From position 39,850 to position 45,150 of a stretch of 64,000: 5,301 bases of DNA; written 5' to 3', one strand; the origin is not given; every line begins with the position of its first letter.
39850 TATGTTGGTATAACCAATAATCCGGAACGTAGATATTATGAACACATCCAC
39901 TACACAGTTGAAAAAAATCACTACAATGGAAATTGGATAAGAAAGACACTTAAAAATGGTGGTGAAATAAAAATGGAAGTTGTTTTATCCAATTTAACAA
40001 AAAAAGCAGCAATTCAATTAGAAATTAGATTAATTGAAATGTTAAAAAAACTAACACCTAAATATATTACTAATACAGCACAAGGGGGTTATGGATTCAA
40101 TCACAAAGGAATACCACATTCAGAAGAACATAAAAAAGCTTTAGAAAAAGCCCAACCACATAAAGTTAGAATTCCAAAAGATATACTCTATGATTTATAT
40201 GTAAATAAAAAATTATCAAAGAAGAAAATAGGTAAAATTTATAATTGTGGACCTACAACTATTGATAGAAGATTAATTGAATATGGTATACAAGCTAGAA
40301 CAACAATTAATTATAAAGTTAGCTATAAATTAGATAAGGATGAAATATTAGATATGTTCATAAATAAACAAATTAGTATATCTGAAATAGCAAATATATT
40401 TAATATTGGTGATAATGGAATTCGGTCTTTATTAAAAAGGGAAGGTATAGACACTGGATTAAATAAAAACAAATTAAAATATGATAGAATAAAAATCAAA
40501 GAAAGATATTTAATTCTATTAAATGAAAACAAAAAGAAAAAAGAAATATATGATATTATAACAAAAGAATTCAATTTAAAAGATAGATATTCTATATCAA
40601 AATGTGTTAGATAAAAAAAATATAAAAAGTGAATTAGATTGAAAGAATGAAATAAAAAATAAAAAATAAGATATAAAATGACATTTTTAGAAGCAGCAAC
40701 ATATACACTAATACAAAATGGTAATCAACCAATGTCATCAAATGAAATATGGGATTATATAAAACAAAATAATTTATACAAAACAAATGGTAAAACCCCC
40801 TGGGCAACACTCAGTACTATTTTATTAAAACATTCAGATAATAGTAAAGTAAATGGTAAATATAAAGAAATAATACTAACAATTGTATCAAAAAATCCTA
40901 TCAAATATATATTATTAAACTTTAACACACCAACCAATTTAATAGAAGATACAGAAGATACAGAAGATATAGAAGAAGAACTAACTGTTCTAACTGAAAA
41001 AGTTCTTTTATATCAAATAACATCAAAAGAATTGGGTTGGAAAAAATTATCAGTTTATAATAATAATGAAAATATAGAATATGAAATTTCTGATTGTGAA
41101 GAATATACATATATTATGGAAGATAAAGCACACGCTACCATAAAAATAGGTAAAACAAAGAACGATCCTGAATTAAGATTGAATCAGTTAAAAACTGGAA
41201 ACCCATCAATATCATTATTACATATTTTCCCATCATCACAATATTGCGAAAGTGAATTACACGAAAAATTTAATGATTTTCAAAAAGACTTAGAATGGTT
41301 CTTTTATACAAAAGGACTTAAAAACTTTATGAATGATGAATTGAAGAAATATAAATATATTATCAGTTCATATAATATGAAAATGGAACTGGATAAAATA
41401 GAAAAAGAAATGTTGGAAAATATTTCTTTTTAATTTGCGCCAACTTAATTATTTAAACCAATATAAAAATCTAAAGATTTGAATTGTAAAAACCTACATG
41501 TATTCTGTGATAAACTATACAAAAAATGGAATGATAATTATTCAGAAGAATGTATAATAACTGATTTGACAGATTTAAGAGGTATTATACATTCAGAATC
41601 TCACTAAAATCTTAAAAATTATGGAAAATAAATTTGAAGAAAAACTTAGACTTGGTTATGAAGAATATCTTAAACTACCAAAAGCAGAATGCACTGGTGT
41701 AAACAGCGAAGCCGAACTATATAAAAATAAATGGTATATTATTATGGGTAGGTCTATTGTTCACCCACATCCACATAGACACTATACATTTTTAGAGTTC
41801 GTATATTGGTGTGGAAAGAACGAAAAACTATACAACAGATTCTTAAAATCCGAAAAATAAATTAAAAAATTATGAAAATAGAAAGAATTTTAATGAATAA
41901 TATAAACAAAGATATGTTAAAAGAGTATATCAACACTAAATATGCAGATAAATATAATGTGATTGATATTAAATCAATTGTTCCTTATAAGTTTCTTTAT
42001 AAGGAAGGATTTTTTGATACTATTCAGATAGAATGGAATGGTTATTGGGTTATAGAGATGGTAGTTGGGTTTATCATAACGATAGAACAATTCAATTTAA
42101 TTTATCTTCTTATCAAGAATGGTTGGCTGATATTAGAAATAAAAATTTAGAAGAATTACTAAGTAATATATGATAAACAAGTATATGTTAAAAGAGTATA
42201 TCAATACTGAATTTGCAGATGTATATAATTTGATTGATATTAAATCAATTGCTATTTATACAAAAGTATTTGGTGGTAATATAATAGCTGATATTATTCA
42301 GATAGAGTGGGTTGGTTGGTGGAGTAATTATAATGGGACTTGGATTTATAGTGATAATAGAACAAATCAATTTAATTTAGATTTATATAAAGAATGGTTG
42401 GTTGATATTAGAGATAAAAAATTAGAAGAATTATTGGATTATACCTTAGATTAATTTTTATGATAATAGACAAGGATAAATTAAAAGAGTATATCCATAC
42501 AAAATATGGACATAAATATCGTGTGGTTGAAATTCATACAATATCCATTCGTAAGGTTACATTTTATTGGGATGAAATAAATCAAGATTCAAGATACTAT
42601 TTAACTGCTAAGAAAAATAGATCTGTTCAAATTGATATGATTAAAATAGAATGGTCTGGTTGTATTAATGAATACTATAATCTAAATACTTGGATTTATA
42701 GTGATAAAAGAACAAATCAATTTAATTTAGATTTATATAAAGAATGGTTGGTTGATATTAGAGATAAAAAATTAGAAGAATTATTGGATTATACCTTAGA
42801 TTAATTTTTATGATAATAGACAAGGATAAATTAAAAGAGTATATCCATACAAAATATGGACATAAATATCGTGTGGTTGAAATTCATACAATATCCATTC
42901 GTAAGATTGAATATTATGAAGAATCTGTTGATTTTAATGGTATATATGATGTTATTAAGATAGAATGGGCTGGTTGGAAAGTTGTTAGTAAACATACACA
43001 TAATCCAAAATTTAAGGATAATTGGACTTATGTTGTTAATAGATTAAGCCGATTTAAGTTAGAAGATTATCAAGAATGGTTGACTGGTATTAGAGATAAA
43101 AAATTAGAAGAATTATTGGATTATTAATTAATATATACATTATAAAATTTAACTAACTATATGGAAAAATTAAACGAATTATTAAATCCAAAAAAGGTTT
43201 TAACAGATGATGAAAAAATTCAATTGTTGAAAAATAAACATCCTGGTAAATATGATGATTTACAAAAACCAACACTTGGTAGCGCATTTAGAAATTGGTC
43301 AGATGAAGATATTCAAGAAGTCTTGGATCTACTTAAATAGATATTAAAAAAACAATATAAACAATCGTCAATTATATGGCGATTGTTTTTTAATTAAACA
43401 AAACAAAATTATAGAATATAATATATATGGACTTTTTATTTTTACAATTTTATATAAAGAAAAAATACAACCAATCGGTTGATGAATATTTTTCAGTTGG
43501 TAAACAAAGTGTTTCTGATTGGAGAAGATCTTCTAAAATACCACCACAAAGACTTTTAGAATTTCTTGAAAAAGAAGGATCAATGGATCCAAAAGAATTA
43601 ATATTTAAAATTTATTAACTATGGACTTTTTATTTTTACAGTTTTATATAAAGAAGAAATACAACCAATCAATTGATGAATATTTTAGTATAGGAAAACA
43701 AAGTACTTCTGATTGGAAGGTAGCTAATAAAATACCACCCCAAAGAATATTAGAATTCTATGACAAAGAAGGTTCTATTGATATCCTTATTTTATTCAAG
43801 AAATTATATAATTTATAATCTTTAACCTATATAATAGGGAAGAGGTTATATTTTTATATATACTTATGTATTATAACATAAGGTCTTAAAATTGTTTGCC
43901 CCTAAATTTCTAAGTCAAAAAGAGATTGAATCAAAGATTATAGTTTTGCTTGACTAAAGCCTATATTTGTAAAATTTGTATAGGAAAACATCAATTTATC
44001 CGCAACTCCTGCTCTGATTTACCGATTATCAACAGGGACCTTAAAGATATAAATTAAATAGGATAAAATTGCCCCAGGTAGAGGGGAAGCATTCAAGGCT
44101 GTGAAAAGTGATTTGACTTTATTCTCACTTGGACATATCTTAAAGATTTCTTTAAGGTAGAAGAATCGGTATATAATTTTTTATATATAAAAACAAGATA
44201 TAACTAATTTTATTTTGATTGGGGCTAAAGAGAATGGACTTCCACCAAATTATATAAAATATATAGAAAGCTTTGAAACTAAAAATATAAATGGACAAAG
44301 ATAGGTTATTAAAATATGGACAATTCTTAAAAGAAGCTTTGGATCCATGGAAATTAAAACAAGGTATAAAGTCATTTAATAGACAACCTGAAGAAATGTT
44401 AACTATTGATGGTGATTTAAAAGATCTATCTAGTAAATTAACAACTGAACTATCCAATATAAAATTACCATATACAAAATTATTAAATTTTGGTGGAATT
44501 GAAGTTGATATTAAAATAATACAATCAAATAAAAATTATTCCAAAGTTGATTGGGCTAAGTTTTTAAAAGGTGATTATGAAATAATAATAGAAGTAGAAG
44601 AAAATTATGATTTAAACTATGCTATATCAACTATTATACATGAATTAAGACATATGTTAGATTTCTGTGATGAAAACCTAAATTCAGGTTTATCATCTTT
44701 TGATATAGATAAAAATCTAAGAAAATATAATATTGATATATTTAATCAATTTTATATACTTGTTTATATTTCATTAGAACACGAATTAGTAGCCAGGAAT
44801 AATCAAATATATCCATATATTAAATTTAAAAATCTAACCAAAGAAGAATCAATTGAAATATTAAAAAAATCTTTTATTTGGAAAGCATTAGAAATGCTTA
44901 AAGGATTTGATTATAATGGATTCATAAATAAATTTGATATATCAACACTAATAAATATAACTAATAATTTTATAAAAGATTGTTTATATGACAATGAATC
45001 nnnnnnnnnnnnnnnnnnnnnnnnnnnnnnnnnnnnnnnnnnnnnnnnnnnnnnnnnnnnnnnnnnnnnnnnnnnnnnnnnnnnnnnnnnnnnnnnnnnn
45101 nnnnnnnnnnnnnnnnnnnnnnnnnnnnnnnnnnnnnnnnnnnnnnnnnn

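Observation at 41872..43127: Tandem array of four mosaic mini-genes with 215-nt near-perfect repeats and one frameshifted member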

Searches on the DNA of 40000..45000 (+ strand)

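Call 7: search_dna_similar(query=window:40000-45000:+, collection=phages, mode=near, max_rows=30)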
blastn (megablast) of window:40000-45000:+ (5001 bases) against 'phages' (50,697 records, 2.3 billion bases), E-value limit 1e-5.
No match.

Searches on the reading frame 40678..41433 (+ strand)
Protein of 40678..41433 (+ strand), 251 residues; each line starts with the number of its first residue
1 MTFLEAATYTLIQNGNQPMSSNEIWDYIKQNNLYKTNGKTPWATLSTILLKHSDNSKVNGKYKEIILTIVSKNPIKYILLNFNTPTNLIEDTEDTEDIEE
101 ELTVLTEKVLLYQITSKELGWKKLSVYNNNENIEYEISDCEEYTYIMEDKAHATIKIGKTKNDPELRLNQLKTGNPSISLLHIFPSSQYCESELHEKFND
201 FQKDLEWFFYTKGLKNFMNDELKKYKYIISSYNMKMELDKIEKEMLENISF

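Call 8: search_protein_families(library=pfam, proteins=[window:40678-41433:+], max_evalue=1)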
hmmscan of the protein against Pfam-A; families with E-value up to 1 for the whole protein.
window:40678-41433:+ (251 aa): 6 families
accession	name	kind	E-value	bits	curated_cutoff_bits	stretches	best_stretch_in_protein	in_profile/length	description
PF05066.19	HARE-HTH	-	2.5e-09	37.8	25.9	1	1-53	1-52/71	HB1, ASXL, restriction endonuclease HTH domain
PF13455.12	MUG113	-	9.3e-07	29.8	22.3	1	156-208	2-59/73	Meiotically up-regulated gene 113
PF10544.15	T5orf172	-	1.3e-06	29.2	20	1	143-208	2-86/101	T5orf172 domain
PF25318.1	WH_GDS1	-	0.00027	21.4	27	1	5-56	12-63/95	GDS1 winged helix domain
PF02201.23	SWIB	-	0.025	14.8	25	1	22-38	25-41/74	SWIB/MDM2 domain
PF01541.30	GIY-YIG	-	0.027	15.2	22.6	1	143-175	3-34/78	GIY-YIG catalytic domain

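Call 9: search_protein_families(library=phrogs, proteins=[window:40678-41433:+], max_evalue=1)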
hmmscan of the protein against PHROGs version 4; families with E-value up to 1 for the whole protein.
window:40678-41433:+ (251 aa): 4 families
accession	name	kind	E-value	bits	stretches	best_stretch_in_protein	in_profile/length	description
phrog_8130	-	unknown function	2.1e-11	44.5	1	125-219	163-260/434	-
phrog_4284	-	unknown function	7.5e-07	30.1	1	141-212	84-155/171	-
phrog_33921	-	unknown function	8.6e-05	23.4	1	139-212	65-136/160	-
phrog_23344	-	unknown function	0.021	15.3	1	88-208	62-182/195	-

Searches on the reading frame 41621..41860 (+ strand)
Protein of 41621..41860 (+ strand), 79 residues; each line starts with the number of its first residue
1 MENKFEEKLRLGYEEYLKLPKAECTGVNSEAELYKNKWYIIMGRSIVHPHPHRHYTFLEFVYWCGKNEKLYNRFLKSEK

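Call 8: search_protein_families(library=pfam, proteins=[window:41621-41860:+], max_evalue=1)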
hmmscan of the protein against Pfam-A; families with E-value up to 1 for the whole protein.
window:41621-41860:+ (79 aa): 0 families

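Call 9: search_protein_families(library=phrogs, proteins=[window:41621-41860:+], max_evalue=1)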
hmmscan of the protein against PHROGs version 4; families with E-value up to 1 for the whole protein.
window:41621-41860:+ (79 aa): 1 family
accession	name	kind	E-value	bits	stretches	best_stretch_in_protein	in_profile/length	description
phrog_5130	-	unknown function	0.02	15.9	1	51-78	12-39/63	-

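Call 67: search_protein_families(library=ncbifam, proteins=[window:41621-41857:+], max_evalue=1)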
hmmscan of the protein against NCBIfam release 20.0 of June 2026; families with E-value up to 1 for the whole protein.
window:41621-41857:+ (79 aa): 0 families

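Call 68: search_protein_families(library=padloc, proteins=[window:41621-41857:+], max_evalue=1)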
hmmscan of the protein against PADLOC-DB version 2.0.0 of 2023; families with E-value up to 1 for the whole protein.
window:41621-41857:+ (79 aa): 0 families

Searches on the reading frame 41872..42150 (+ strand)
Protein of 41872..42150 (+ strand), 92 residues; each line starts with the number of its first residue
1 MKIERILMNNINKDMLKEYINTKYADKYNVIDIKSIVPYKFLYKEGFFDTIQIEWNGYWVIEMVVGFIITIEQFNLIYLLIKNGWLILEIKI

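Call 8: search_protein_families(library=pfam, proteins=[window:41872-42150:+], max_evalue=1)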
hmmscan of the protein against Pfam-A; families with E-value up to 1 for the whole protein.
window:41872-42150:+ (92 aa): 0 families

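Call 9: search_protein_families(library=phrogs, proteins=[window:41872-42150:+], max_evalue=1)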
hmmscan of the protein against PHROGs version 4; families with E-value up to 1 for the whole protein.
window:41872-42150:+ (92 aa): 2 families
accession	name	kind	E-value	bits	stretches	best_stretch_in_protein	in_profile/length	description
phrog_23213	-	unknown function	0.018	16.2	1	44-71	32-58/67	-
phrog_7172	-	unknown function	0.053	14.9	1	6-39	14-47/82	-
